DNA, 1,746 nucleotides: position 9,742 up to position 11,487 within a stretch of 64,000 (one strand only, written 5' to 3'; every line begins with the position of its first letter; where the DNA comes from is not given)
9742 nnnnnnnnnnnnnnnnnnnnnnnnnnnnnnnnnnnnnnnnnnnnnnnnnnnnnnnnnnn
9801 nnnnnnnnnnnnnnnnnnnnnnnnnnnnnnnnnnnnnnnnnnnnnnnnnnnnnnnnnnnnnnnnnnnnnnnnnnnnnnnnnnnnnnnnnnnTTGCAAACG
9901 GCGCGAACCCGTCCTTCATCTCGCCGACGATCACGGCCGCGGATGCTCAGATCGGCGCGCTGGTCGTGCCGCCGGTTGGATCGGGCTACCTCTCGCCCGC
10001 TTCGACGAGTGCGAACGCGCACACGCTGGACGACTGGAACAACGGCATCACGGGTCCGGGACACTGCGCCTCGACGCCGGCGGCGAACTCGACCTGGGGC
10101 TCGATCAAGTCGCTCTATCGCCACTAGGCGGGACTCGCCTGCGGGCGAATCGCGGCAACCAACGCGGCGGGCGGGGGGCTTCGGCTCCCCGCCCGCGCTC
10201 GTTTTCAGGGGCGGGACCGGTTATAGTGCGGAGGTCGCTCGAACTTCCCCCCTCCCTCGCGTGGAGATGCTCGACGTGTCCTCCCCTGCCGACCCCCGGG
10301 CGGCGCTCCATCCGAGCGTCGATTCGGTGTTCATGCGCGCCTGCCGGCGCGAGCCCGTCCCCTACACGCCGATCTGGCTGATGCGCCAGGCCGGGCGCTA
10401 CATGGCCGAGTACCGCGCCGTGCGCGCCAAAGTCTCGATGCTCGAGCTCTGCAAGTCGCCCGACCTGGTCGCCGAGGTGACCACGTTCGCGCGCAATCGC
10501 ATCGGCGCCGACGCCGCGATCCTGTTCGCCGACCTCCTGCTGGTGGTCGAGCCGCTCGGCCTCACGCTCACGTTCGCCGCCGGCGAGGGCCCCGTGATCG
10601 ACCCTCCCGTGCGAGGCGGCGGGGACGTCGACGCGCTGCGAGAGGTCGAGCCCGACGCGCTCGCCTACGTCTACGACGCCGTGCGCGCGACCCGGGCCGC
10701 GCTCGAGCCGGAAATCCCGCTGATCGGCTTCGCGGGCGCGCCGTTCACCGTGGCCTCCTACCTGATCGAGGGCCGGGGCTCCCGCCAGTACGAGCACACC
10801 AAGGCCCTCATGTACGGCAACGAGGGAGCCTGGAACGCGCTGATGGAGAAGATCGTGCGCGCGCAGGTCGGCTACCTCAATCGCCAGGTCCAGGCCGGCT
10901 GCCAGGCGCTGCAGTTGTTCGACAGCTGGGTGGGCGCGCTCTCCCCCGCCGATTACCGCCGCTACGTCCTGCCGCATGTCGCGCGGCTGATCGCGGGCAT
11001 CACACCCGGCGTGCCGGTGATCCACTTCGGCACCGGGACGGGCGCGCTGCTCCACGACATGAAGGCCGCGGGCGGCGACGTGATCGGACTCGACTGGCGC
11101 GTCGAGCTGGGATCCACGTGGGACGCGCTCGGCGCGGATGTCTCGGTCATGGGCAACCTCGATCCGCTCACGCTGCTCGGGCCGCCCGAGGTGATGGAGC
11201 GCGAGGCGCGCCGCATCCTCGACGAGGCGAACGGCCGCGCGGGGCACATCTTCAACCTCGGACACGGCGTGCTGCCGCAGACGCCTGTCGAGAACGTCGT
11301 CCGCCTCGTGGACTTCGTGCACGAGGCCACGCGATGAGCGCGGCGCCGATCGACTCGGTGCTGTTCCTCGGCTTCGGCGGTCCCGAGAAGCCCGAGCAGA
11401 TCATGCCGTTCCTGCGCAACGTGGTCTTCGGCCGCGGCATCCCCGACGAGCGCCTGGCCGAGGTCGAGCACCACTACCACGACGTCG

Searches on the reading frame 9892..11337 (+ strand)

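Call 60: search_protein_families(library=pfam, proteins=[window:9892-11337:+], max_evalue=0.01)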
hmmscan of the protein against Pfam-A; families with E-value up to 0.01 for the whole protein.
window:9892-11337:+ (481 aa): 1 family
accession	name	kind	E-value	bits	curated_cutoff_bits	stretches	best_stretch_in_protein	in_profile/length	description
PF01208.23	URO-D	-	5.7e-125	417.3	23.9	1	146-478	5-345/346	Uroporphyrinogen decarboxylase (URO-D)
